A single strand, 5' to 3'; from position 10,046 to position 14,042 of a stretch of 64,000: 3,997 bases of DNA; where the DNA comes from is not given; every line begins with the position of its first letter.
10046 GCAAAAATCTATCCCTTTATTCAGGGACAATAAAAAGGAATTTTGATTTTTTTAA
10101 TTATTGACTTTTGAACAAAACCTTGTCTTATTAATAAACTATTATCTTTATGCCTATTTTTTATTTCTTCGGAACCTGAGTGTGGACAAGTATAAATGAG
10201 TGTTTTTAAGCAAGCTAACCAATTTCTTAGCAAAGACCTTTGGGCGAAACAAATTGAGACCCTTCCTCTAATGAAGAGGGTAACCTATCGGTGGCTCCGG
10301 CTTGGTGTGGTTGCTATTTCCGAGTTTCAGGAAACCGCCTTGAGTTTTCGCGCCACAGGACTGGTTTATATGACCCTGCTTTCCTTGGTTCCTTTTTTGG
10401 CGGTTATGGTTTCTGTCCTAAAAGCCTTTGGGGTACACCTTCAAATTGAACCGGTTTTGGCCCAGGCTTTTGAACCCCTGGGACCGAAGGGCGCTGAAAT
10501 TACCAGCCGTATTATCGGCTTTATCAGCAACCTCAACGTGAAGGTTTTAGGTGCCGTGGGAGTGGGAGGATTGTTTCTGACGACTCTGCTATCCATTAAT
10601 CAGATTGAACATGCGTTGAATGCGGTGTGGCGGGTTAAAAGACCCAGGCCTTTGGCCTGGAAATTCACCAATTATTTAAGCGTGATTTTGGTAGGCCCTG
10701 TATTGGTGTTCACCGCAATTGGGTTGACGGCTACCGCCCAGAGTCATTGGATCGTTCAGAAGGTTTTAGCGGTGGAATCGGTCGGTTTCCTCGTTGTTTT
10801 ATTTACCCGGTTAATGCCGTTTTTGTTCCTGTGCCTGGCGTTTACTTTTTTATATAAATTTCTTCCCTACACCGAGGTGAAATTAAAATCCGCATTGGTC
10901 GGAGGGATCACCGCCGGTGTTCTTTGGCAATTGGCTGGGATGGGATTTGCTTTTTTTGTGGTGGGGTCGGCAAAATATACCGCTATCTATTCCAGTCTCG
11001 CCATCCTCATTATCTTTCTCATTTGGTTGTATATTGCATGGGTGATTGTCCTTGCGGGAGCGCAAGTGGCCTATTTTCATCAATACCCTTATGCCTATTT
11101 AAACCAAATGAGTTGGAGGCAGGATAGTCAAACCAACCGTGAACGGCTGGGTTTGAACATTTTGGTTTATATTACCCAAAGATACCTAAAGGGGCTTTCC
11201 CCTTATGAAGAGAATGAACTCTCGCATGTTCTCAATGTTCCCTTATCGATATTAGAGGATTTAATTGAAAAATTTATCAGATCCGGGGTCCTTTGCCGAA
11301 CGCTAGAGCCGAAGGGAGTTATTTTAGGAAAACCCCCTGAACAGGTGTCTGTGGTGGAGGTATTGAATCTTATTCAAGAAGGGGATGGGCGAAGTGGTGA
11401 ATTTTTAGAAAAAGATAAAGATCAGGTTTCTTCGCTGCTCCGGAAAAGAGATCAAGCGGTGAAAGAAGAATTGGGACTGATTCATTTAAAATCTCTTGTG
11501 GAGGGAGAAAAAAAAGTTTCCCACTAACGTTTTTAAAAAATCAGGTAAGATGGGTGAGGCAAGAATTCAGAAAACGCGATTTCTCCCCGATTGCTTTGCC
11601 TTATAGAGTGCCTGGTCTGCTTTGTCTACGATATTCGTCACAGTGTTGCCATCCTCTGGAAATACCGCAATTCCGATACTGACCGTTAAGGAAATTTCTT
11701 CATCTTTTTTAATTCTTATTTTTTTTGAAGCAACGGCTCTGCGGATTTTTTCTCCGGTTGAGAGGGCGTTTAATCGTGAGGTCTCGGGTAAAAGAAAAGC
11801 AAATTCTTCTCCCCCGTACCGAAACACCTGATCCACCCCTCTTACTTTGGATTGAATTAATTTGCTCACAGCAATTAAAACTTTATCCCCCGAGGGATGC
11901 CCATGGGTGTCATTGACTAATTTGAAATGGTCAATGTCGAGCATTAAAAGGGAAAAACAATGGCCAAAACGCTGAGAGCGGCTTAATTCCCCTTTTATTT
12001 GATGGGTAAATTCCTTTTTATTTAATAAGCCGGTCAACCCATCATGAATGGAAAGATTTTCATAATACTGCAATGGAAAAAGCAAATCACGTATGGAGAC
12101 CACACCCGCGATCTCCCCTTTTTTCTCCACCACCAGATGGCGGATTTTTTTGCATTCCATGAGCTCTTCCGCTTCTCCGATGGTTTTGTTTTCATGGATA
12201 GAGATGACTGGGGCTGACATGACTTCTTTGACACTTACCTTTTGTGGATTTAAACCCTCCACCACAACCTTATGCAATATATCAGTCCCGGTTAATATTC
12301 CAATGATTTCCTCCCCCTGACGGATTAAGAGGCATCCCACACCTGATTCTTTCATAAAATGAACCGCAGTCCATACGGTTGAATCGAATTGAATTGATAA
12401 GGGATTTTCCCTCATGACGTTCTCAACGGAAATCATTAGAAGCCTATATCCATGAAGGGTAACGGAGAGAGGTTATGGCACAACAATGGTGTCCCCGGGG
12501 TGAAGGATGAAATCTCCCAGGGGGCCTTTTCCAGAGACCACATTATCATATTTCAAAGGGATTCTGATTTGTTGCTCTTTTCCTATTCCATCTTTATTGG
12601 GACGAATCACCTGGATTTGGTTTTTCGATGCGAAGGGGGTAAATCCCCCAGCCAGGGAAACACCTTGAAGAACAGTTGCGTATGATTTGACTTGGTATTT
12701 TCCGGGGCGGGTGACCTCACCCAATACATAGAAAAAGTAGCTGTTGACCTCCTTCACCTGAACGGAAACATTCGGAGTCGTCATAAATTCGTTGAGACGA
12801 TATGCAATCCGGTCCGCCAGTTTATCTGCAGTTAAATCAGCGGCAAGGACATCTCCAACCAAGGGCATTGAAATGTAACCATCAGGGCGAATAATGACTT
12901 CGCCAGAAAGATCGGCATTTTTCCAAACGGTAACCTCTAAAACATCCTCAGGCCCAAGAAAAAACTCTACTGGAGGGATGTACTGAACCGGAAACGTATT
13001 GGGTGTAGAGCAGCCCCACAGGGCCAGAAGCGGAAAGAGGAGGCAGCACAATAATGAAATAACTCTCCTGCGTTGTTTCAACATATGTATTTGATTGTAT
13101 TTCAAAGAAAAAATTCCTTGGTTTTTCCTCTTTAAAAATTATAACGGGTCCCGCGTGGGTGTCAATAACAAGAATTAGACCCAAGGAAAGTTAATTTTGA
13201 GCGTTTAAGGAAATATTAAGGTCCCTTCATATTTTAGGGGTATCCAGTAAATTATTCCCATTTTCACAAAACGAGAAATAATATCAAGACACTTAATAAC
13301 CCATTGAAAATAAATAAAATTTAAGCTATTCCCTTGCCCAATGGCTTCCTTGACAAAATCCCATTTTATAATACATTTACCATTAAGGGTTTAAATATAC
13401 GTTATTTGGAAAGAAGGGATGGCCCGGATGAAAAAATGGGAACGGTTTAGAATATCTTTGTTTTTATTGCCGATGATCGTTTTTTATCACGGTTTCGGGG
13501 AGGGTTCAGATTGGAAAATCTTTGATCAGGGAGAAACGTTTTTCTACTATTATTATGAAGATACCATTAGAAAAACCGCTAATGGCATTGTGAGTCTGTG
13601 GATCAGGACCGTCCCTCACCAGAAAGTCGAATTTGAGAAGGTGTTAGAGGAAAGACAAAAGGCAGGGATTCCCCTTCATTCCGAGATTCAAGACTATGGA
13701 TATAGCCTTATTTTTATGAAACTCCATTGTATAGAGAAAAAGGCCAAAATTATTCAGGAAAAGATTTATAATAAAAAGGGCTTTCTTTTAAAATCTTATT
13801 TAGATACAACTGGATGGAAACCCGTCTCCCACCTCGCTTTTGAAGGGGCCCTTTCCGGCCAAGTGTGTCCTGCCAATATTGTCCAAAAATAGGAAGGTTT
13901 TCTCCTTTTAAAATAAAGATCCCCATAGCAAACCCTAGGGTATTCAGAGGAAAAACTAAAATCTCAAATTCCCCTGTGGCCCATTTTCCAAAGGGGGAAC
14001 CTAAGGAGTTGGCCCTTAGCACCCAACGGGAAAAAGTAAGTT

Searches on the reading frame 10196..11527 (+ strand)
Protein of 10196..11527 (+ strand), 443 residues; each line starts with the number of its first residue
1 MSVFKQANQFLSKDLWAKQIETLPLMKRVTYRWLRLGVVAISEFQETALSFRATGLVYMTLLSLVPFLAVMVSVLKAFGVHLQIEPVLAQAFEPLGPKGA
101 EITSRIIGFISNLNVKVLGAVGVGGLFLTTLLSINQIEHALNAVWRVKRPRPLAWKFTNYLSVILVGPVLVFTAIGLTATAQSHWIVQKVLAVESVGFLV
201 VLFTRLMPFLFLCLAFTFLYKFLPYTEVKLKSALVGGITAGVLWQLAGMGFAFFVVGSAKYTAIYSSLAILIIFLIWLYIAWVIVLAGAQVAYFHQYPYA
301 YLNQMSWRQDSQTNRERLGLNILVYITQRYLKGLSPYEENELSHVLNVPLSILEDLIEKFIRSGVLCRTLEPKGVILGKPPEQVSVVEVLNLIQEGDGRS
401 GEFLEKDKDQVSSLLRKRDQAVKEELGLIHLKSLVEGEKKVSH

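Call 9: search_protein_families(library=pfam, proteins=[window:10196-11527:+], max_evalue=0.01)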
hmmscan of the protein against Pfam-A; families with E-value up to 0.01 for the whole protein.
window:10196-11527:+ (443 aa): 2 families
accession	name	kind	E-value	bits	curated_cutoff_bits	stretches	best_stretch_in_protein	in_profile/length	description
PF03631.20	Virul_fac_BrkB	-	3.2e-51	174.9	33.7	1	46-296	2-256/259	Virulence factor BrkB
PF02082.26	Rrf2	-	8e-06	26.5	30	1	314-436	3-131/132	Iron-dependent Transcriptional regulator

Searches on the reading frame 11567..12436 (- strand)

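Call 9: search_protein_families(library=pfam, proteins=[window:11567-12436:-], max_evalue=0.01)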
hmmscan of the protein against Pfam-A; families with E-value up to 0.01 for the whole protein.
window:11567-12436:- (289 aa): 4 families
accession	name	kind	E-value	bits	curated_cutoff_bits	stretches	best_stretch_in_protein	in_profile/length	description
PF00990.26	GGDEF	-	1e-49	168.8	23.8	1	130-287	2-161/161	Diguanylate cyclase, GGDEF domain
PF00571.33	CBS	-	7.3e-23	81.1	24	2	69-119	1-52/57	CBS domain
PF22335.1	Cas10-Cmr2_palm2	-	0.0013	19.2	27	1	207-288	57-132/133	Cas10/Cmr2, second palm domain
PF24898.2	GGDEF_GdpP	-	0.0021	18.8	30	0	238-285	69-113/126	Cyclic-di-AMP phosphodiesterase GdpP-like, GGDEF domain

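Call 10: search_protein_families(library=ncbifam, proteins=[window:11567-12436:-], max_evalue=0.01)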
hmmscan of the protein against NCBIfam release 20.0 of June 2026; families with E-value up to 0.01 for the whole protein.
window:11567-12436:- (289 aa): 39 families (the best 25 are shown)
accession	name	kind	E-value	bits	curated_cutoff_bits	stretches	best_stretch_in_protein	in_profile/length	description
TIGR00254.1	GGDEF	domain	1.5e-56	190.7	37.4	1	126-288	2-164/168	diguanylate cyclase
NF038266.1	diguan_SiaD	equivalog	9e-50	169.4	290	1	126-288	91-252/252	biofilm regulation diguanylate cyclase SiaD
NF007135.0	PRK09581.1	equivalog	4.2e-49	167.6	474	1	126-288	289-452/457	PleD family two-component system response regulator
NF007380.0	PRK09894.1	equivalog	1e-46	159.7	256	1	128-288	128-284/296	diguanylate cyclase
NF041606.1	dguan_cyc_DgcA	equivalog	2.1e-41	142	370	1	132-288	181-336/340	diguanylate cyclase DgcA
NF007423.1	PRK09966.1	equivalog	3.6e-40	138.1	325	1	129-281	239-390/390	diguanylate cyclase DgcN/YfiN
NF047654.1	DiguCycDgcRLepto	equivalog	9.6e-38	129.7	500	1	126-288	130-293/295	diguanylate cyclase DgcR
NF047872.1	GGDEF_GdpS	equivalog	2.2e-35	122.5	400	1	115-288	173-347/355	GGDEF domain-containing protein GdpS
NF051473.1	DigCycDgcsShew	equivalog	1.1e-33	116.9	400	1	127-287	133-287/291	diguanylate cyclase DgcS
NF007298.0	PRK09776.1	equivalog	1.5e-33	115.8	1135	1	129-288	684-842/1111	diguanylate cyclase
NF011955.1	PRK15426.1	equivalog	1.3e-32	112.8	408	1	129-289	398-559/564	cellulose biosynthesis regulator diguanylate cyclase DgcQ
NF007599.0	PRK10245.1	equivalog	1.1e-30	106.3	402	1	127-287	208-366/371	diguanylate cyclase AdrA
NF045675.1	PhdiestaseDibA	equivalog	1.3e-30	106.3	980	1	126-286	200-359/623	phosphodiesterase DibA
NF040885.1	diguan_DgcJ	equivalog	5.2e-25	88.2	500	1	129-286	341-491/493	diguanylate cyclase DgcJ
NF007474.0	PRK10060.1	equivalog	9e-25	86.9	782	1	128-287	236-391/663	cyclic di-GMP phosphodiesterase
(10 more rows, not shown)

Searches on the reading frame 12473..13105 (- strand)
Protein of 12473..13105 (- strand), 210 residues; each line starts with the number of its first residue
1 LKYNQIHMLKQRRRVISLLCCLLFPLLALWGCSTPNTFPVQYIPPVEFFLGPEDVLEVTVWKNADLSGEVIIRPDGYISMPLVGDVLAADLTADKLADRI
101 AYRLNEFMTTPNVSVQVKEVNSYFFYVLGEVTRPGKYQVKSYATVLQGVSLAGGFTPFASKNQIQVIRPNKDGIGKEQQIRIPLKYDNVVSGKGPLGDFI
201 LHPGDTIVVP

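Call 9: search_protein_families(library=pfam, proteins=[window:12473-13105:-], max_evalue=0.01)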
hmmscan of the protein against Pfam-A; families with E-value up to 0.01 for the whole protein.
window:12473-13105:- (210 aa): 3 families
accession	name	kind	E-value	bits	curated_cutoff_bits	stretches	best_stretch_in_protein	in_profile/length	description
PF02563.21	Poly_export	-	1.3e-21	77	28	1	47-118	6-77/77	Polysaccharide biosynthesis/export protein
PF10531.15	SLBB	-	4.6e-13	49.2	27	1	125-173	2-49/55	SLBB domain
PF22461.2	SLBB_2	-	7.6e-06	26.4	27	1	125-209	3-79/79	SLBB domain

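Call 10: search_protein_families(library=ncbifam, proteins=[window:12473-13105:-], max_evalue=0.01)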
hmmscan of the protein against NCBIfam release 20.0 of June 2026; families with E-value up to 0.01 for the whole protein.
window:12473-13105:- (210 aa): 4 families
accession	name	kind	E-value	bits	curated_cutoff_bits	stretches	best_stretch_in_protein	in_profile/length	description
TIGR03027.2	pepcterm_export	equivalog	5.7e-36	123.8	180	1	47-210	2-165/169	XrtA/PEP-CTERM system exopolysaccharide export protein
NF041843.1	EpsY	equivalog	3.5e-32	111.3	320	1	50-209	55-210/211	exopolysaccharide export protein EpsY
TIGR03028.1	EpsE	equivalog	6.5e-21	74.7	262.65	1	48-209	2-159/239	polysaccharide export protein EpsE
NF011658.0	PRK15078.1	subfamily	3.9e-15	55.5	333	1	43-182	80-226/380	polysaccharide export protein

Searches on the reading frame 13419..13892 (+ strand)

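Call 9: search_protein_families(library=pfam, proteins=[window:13419-13892:+], max_evalue=0.01)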
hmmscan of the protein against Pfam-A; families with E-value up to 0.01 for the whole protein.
window:13419-13892:+ (157 aa): 1 family
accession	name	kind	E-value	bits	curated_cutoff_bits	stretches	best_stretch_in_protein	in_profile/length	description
PF16747.10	Adhesin_E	-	0.0027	18.4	23.7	1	35-150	4-108/109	Surface-adhesin protein E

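Call 10: search_protein_families(library=ncbifam, proteins=[window:13419-13892:+], max_evalue=0.01)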
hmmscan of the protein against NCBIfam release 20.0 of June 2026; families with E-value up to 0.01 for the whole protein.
window:13419-13892:+ (157 aa): 0 families

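Call 63: search_protein_families(library=ncbifam, proteins=[window:13419-13892:+], max_evalue=10)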
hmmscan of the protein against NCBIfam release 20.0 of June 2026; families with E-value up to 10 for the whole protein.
window:13419-13892:+ (157 aa): 0 families
